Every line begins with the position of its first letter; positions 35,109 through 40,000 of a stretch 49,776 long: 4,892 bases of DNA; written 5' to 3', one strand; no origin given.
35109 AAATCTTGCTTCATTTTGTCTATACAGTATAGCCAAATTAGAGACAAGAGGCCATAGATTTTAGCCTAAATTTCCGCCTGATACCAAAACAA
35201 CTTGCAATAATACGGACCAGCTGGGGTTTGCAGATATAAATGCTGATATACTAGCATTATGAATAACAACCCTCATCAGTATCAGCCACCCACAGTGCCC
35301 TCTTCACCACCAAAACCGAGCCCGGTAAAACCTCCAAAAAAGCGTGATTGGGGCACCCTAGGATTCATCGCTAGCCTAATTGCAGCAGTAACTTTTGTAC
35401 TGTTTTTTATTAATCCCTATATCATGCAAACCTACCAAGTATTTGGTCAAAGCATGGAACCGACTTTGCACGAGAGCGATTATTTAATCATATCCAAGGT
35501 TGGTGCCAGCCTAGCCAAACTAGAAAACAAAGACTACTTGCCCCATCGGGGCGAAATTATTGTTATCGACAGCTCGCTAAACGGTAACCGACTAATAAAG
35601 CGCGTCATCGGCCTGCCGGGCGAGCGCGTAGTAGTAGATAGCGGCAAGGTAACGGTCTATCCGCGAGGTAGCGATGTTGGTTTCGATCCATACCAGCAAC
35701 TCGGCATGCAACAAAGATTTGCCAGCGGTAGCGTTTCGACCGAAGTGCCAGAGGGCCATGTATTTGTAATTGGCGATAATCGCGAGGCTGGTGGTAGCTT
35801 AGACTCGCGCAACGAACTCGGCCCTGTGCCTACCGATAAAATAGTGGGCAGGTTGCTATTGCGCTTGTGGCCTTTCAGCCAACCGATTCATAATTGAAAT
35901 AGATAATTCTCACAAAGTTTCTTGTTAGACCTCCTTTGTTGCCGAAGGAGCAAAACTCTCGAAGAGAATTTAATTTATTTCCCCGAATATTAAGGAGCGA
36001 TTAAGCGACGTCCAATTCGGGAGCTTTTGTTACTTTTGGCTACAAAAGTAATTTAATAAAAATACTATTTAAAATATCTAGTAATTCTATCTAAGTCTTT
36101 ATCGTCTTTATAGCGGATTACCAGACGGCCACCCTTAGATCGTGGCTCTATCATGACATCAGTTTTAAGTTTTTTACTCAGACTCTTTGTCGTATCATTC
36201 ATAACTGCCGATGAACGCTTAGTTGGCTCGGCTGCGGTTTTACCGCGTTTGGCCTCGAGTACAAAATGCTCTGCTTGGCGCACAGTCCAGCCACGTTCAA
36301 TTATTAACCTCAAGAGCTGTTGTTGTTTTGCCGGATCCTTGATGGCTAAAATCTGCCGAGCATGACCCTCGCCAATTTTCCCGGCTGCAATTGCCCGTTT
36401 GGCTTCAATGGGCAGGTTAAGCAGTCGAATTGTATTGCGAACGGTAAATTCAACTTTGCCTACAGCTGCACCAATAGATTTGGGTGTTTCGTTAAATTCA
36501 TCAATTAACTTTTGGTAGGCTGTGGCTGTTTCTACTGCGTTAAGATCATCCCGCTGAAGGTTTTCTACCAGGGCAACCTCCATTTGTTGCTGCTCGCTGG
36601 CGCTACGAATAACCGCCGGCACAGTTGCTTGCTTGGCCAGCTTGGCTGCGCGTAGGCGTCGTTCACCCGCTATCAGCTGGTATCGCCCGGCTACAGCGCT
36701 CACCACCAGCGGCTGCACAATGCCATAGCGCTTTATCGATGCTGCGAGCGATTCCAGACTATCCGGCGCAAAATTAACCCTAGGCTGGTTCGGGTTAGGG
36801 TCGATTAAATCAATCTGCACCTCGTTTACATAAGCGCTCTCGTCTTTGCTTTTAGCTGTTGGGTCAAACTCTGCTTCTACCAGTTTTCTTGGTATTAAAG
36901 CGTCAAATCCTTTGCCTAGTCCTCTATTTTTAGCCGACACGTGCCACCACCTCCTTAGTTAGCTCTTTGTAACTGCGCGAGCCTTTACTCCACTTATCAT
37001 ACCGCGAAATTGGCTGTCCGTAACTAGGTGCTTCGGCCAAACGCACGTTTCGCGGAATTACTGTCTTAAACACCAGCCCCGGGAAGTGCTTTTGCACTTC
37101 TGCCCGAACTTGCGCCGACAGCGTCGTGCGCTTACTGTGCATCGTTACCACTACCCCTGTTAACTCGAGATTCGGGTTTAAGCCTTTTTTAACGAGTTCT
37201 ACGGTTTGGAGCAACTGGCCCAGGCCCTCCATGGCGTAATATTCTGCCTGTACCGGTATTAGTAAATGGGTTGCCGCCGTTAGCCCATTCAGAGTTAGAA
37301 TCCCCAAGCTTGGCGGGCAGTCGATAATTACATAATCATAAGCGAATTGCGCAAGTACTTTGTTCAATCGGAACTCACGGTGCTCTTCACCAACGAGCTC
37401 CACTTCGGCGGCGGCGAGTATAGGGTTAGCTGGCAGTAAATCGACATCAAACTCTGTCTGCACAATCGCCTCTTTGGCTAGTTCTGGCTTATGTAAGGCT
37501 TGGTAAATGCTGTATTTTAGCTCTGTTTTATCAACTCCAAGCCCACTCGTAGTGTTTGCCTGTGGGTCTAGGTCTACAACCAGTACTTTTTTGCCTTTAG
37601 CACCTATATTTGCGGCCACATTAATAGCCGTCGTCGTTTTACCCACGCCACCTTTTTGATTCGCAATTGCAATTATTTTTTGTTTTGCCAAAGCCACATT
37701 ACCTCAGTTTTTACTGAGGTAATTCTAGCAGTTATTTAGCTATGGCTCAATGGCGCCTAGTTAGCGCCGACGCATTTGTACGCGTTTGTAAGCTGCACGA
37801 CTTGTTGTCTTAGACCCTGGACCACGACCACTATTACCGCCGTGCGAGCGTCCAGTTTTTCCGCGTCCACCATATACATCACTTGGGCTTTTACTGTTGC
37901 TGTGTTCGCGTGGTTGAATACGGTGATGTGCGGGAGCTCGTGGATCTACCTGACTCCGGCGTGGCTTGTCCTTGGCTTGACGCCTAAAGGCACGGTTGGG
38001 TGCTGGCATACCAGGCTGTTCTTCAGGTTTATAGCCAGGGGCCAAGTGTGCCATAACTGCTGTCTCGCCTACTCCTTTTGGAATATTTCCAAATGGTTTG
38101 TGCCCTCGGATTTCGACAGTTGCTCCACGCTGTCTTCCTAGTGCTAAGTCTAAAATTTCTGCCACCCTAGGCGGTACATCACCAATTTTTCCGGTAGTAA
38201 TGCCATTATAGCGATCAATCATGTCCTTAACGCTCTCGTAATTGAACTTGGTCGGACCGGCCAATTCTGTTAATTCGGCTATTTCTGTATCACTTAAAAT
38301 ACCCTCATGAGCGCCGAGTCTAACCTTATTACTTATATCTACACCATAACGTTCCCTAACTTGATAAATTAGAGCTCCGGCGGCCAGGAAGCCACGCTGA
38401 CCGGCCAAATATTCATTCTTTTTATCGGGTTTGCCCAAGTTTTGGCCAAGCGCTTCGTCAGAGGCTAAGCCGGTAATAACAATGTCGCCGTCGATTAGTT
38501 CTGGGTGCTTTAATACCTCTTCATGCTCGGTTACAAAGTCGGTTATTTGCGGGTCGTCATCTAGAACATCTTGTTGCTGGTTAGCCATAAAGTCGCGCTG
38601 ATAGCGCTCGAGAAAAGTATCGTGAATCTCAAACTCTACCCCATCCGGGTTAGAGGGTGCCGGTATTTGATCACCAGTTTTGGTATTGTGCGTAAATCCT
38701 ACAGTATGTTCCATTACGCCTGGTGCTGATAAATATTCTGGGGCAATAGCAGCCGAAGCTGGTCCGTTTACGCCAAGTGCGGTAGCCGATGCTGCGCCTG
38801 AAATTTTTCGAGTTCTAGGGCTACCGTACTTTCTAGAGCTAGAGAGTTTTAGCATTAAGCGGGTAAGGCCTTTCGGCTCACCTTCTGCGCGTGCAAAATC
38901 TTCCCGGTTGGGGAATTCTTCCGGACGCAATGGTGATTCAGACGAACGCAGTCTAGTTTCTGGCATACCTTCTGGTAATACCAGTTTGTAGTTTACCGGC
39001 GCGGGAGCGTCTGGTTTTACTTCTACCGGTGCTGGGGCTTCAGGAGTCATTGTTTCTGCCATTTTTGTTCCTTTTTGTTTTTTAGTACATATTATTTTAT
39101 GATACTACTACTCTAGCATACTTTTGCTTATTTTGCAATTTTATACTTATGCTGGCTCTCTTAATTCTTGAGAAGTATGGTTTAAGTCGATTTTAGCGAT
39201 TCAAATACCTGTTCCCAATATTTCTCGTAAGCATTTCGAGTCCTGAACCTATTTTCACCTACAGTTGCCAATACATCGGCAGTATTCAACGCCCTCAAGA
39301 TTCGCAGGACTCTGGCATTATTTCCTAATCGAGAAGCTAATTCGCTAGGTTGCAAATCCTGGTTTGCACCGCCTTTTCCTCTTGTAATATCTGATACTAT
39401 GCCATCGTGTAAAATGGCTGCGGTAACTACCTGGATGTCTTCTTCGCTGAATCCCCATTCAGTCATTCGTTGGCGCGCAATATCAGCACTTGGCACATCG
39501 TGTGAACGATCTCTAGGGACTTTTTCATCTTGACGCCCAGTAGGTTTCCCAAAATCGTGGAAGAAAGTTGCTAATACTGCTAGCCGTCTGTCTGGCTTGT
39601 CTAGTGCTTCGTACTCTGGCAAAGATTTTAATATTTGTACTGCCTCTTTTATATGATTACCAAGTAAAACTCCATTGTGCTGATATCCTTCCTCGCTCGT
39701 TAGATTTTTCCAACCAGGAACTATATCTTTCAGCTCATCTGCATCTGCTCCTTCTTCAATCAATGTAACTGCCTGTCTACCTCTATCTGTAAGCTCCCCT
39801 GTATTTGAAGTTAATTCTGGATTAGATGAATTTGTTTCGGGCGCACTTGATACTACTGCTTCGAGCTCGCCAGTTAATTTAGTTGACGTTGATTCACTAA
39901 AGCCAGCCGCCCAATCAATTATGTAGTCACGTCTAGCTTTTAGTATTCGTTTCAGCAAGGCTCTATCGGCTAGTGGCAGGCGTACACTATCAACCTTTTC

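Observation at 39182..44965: Giant tri-enzyme protein: ADP-ribosyltransferase-like + HipA/CtkA-like kinase + HD hydrolase on a TPR-like scaffold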

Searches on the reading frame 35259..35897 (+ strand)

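Call 10: search_protein_families(library=pfam, proteins=[window:35259-35897:+], max_evalue=0.01)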
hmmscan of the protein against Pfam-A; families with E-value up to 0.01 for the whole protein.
window:35259-35897:+ (212 aa): 2 families
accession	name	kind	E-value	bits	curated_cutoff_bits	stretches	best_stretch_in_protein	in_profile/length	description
PF10502.14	Peptidase_S26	-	3.6e-33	115.3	22.9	1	38-204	6-168/168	Signal peptidase, peptidase S26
PF00717.28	Peptidase_S24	-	0.0064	16.6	23.3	0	59-121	38-86/116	Peptidase S24-like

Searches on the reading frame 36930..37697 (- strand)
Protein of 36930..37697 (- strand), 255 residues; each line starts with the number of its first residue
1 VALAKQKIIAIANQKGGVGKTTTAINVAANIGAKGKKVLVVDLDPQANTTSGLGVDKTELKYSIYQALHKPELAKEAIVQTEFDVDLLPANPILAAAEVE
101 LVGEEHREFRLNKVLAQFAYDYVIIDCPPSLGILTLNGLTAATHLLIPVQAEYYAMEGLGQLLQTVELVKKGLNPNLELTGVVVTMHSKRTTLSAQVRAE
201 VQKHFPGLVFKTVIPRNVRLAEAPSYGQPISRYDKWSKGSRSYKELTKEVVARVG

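Call 10: search_protein_families(library=pfam, proteins=[window:36930-37697:-], max_evalue=0.01)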
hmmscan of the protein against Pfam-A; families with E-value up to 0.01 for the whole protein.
window:36930-37697:- (255 aa): 10 families
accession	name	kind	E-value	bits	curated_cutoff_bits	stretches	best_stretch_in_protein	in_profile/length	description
PF13614.12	AAA_31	-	1.2e-61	208.2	27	1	7-178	2-176/177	AAA domain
PF01656.29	CbiA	-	8.7e-29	100.5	25.4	1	9-230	1-125/125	CobQ/CobB/MinD/ParA nucleotide binding domain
PF09140.17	MipZ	-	8.4e-12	45.4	20.7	1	8-162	2-142/262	ATPase MipZ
PF10609.15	ParA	-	3.9e-10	40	27.1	1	6-250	3-245/246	NUBPL iron-transfer P-loop NTPase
PF00142.24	Fer4_NifH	-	7.9e-10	39.1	25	1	14-53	7-46/271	4Fe-4S iron sulfur cluster binding proteins, NifH/frxC family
PF02374.21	ArsA_ATPase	-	8.9e-09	35.4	24.3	1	14-130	8-135/305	Anion-transporting ATPase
PF06564.18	CBP_BcsQ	-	1.6e-08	34.8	21.3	1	7-246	2-229/234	Cellulose biosynthesis protein BcsQ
PF03029.23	ATP_bind_1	-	0.0068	16.7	27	0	17-49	6-38/240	Conserved hypothetical ATP binding protein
PF03308.22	MeaB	-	0.0072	15.8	23.1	0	16-52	42-78/273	Methylmalonyl Co-A mutase-associated GTPase MeaB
PF07015.17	VirC1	-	0.0086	15.9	24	0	7-44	2-39/231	VirC1 protein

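Call 56: list_cluster_members(proteins=[window:36933-37697:-, window:48367-48681:-, window:47044-48291:-, window:39185-44965:-, window:37764-39062:-, window:35259-35894:+])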
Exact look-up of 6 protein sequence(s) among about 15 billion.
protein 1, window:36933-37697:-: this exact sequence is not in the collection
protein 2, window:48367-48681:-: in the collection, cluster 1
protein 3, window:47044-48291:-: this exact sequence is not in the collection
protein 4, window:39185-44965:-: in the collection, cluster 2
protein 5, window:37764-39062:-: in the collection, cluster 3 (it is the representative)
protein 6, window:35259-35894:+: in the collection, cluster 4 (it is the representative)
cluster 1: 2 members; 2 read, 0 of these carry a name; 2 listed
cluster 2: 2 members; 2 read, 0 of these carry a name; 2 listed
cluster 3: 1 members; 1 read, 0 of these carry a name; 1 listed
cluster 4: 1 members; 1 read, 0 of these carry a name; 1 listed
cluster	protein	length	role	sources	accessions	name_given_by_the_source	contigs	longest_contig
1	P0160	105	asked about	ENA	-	-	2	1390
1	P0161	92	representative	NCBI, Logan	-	-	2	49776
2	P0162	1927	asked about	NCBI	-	-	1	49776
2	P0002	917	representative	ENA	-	-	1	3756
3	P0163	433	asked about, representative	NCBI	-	-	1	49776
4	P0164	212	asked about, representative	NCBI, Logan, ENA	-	-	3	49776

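Call 75: search_protein_families(library=pfam, alignment_id=A5, max_evalue=0.001)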
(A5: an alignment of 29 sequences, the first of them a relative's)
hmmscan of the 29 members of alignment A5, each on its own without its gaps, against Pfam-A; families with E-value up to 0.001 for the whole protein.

A. member 1, P0162 (1927 aa): 1 family
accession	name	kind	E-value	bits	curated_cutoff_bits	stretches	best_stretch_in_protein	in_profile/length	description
PF01966.28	HD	-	8.3e-07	29.7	22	1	1770-1853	3-84/116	HD domain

B. families by the number of members that match (of 29 scanned): 3 families
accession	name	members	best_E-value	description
PF01966.28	HD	9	3.4e-07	HD domain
PF14559.12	TPR_19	1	0.00022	Tetratricopeptide repeat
PF02742.21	Fe_dep_repr_C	1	0.00072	Iron dependent repressor, metal binding and dimerisation domain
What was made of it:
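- On TPR-repeat scaffold: Only 1 of 29 relatives hits TPR_19 (call 75).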

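Call 82: find_encoding_contigs(protein=P0162, flank=1000, max_places=3)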
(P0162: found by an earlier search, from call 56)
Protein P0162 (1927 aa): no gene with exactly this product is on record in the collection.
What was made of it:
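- Tried and rejected: It returned nothing (call 82).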

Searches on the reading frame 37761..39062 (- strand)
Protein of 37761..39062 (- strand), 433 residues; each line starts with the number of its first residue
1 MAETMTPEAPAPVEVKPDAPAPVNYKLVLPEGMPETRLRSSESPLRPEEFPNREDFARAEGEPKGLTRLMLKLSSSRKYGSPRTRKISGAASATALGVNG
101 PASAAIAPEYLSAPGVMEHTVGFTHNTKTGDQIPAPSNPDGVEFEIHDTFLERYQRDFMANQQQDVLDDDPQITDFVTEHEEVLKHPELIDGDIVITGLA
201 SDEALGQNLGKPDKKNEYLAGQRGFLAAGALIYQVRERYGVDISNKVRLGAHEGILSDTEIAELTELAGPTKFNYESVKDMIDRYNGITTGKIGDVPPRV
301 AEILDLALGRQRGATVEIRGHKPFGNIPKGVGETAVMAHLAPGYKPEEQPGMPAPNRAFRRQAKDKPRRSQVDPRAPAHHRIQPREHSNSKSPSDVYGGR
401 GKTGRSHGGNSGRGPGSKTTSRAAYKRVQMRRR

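Call 10: search_protein_families(library=pfam, proteins=[window:37761-39062:-], max_evalue=0.01)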
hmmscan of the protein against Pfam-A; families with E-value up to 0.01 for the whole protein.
window:37761-39062:- (433 aa): 0 families

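Call 15: search_protein_families(library=padloc, proteins=[window:37761-39062:-], max_evalue=1)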
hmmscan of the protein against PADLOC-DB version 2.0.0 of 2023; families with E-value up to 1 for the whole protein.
window:37761-39062:- (433 aa): 0 families
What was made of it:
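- No PADLOC model matches D1, D2 or the N-terminus (call 15).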

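Call 16: search_protein_families(library=phrogs, proteins=[window:37761-39062:-], max_evalue=1)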
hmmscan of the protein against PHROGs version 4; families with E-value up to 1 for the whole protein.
window:37761-39062:- (433 aa): 0 families

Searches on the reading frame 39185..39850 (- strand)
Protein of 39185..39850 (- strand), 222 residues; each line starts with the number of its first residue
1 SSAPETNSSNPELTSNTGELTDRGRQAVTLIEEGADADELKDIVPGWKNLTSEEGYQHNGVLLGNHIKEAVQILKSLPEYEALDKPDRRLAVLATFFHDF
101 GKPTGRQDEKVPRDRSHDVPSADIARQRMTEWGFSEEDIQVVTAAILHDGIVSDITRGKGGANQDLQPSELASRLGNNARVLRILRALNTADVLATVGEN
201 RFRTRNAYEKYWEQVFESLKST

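Call 70: search_solved_structures(query=window:39185-39850:-, max_evalue=10, show_alignments=2)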
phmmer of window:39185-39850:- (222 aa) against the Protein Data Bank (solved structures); distinct sequences matched with E-value up to 10: 1.
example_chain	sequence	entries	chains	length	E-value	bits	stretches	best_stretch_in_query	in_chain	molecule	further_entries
8wth_A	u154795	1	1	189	2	11.2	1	90-138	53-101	HD Cas3-type domain-containing protein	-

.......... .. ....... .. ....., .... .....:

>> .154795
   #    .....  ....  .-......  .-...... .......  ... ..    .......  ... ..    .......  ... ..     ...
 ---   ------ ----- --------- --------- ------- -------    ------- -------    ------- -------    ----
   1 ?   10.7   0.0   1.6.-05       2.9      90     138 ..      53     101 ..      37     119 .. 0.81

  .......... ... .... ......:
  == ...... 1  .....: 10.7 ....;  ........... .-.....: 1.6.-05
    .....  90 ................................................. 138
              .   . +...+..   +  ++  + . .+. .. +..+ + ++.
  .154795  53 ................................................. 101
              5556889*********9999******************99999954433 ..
